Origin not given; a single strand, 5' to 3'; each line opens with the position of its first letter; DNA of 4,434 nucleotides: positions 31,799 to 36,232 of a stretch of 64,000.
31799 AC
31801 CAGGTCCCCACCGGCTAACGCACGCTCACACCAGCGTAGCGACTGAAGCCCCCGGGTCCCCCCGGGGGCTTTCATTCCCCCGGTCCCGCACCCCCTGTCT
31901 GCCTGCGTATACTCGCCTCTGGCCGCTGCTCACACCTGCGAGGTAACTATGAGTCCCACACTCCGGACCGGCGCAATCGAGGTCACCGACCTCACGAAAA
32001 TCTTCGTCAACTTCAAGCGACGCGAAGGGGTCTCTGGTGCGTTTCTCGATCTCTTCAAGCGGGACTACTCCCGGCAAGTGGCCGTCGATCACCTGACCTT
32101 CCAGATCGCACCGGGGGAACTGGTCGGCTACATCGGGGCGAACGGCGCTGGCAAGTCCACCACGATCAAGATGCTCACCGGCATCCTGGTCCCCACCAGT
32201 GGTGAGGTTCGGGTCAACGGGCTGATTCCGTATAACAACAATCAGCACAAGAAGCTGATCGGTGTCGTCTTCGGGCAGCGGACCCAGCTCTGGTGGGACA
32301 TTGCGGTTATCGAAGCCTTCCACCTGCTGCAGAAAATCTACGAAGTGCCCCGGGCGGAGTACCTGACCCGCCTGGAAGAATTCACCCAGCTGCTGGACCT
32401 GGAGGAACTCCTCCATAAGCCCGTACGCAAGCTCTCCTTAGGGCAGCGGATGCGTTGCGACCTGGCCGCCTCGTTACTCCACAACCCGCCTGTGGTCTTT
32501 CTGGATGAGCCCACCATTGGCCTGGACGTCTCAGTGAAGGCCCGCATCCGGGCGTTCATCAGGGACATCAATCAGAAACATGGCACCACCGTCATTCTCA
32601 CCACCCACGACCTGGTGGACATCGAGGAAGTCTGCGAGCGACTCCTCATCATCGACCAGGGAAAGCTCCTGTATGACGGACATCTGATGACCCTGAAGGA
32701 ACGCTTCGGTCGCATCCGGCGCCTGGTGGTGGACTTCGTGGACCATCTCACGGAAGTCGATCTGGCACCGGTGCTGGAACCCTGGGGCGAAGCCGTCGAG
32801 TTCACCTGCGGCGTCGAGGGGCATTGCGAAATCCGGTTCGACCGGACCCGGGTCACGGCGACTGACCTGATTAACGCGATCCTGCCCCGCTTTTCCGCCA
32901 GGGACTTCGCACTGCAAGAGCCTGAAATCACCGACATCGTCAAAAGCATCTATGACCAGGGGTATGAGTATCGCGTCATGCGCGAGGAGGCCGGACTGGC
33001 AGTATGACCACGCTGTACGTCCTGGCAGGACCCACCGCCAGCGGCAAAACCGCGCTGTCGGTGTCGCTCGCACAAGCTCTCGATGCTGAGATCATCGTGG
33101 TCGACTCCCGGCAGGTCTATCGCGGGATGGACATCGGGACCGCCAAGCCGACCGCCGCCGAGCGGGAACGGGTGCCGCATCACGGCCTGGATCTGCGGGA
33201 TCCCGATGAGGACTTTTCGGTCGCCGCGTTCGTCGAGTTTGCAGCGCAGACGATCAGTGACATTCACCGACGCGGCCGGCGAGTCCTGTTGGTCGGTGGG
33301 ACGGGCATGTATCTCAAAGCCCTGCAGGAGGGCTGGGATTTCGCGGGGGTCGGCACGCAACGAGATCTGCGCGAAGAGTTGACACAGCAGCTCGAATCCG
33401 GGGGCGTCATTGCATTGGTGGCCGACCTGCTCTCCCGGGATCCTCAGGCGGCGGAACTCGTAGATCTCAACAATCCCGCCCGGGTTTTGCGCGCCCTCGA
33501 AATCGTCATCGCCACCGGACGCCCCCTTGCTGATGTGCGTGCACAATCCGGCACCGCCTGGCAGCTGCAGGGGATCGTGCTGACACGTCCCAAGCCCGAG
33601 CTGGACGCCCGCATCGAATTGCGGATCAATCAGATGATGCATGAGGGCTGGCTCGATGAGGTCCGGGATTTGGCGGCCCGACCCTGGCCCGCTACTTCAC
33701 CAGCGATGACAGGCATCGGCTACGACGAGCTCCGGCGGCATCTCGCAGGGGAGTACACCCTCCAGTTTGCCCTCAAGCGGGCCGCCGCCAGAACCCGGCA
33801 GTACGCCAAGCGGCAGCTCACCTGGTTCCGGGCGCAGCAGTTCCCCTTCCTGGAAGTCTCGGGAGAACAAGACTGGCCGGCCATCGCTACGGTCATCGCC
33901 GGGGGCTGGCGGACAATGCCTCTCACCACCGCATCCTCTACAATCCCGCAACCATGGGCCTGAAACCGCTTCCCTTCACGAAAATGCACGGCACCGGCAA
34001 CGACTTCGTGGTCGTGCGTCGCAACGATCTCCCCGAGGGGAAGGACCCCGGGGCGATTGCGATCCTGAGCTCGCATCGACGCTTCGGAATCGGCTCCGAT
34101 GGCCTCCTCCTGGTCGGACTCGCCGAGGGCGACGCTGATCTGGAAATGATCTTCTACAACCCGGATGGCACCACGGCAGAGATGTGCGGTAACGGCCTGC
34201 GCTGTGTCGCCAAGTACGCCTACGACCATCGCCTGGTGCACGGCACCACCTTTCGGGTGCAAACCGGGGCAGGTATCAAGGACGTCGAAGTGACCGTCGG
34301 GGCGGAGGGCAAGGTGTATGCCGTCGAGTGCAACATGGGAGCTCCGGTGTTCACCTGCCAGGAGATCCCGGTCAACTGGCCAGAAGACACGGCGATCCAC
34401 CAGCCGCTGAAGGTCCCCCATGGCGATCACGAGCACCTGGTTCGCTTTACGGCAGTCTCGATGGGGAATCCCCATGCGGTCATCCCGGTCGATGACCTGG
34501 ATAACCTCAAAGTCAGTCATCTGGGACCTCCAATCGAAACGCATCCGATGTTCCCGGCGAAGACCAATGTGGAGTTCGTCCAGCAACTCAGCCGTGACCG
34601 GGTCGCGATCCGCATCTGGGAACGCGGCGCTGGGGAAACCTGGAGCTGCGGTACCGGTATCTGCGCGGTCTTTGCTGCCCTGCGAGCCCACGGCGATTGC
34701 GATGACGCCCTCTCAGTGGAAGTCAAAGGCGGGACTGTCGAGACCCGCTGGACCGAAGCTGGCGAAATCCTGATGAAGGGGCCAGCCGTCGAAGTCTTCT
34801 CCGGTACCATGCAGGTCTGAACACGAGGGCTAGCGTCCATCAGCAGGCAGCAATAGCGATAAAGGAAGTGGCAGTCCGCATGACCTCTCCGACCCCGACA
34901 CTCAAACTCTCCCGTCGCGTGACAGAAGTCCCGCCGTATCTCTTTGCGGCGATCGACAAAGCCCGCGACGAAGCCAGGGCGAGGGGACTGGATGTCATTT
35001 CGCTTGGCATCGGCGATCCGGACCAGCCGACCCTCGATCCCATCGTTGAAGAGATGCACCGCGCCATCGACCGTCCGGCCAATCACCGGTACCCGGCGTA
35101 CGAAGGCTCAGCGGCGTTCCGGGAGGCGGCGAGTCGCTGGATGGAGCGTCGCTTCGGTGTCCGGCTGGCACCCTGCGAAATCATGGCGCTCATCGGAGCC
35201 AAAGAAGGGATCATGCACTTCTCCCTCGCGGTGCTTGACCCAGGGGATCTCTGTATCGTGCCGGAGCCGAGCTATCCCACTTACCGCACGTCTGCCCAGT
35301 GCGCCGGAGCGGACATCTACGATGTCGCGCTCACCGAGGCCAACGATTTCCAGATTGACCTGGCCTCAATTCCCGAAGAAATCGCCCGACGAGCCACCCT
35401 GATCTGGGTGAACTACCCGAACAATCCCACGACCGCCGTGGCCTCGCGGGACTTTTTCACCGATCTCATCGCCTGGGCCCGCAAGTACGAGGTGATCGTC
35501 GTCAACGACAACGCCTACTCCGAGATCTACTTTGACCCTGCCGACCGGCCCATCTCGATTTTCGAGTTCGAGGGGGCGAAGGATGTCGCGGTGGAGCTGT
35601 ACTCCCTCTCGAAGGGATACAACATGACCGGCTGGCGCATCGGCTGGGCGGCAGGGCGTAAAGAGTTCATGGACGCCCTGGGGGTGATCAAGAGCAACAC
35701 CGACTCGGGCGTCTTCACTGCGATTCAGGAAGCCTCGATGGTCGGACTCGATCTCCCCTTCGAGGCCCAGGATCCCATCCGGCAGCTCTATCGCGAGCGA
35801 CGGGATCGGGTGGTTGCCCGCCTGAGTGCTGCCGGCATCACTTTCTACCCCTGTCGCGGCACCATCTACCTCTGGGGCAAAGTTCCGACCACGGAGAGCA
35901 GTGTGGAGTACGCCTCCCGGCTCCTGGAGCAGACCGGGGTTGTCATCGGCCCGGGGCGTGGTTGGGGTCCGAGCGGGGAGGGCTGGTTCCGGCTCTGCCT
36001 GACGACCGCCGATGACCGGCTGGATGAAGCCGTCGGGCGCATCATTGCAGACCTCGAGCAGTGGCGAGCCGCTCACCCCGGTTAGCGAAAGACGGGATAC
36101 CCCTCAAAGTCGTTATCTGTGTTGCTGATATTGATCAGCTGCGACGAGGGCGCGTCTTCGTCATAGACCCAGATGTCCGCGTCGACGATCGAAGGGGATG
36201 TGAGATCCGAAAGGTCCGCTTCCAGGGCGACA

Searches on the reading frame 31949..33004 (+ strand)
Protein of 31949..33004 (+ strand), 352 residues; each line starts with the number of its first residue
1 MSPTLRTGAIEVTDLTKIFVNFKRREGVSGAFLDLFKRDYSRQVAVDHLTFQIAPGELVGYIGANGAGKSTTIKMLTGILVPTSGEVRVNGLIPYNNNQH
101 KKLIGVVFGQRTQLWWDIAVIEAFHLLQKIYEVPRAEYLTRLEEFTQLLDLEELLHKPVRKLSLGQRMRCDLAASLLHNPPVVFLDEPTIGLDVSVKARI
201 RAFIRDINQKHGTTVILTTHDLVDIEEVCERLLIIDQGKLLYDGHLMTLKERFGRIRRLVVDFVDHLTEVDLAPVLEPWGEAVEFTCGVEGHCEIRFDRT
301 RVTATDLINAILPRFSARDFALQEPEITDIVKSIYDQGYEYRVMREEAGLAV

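Call 11: search_protein_families(library=pfam, proteins=[window:31949-33004:+], max_evalue=0.001)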
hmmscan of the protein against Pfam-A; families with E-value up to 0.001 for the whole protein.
window:31949-33004:+ (352 aa): 2 families
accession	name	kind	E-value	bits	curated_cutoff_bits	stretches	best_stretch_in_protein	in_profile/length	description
PF00005.33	ABC_tran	-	2e-25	90.4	25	1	47-189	2-136/137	ABC transporter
PF13304.12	AAA_21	-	5.4e-12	46.8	27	1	158-222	234-300/304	AAA domain, putative AbiEii toxin, Type IV TA system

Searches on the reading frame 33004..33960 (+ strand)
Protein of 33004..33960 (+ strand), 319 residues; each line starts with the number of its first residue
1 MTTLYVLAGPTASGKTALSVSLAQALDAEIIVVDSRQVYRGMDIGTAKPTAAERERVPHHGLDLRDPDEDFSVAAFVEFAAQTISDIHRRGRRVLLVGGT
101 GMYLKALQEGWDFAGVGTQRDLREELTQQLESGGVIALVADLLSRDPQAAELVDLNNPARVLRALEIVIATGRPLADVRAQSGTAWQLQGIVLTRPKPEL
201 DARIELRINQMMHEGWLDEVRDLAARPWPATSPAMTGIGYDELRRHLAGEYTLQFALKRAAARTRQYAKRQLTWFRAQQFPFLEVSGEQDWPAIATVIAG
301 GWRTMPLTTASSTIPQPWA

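Call 11: search_protein_families(library=pfam, proteins=[window:33004-33960:+], max_evalue=0.001)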
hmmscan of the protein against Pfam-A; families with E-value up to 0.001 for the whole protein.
window:33004-33960:+ (319 aa): 3 families
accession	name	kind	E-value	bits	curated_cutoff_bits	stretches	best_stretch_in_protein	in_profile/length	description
PF01715.23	IPPT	-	2.5e-78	263.5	23.6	1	37-278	1-243/243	IPP transferase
PF01745.22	IPT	-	3.4e-08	33.6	20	1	3-57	2-56/233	Isopentenyl transferase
PF13671.12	AAA_33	-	0.00064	20.5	27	0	4-96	1-75/143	AAA domain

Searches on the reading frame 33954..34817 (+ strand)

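Call 11: search_protein_families(library=pfam, proteins=[window:33954-34817:+], max_evalue=0.001)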
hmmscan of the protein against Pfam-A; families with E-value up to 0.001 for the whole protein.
window:33954-34817:+ (288 aa): 2 families
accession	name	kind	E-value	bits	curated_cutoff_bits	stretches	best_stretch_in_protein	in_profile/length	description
PF01678.24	DAP_epimerase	-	5.8e-60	201.1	34.7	2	167-279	2-119/121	Diaminopimelate epimerase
PF05544.16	Pro_racemase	-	4e-05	23.3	27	0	50-128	56-136/325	Proline racemase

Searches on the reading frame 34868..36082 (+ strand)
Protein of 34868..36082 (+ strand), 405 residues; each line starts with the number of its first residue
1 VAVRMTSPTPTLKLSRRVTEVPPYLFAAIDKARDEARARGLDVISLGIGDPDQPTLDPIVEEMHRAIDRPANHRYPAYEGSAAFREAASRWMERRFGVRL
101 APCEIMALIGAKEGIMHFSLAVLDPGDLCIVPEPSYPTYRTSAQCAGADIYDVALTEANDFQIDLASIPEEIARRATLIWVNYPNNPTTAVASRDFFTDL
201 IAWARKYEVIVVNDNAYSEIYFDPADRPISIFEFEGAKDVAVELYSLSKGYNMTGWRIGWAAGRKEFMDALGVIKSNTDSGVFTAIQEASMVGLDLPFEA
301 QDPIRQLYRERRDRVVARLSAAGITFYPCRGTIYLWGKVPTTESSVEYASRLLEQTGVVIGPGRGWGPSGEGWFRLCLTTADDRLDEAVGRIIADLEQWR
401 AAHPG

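Call 11: search_protein_families(library=pfam, proteins=[window:34868-36082:+], max_evalue=0.001)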
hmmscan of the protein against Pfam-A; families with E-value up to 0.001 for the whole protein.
window:34868-36082:+ (405 aa): 1 family
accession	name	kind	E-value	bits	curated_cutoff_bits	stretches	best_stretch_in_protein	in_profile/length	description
PF00155.27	Aminotran_1_2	-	4.2e-60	204.3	19.7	1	42-392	2-361/361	Aminotransferase class I and II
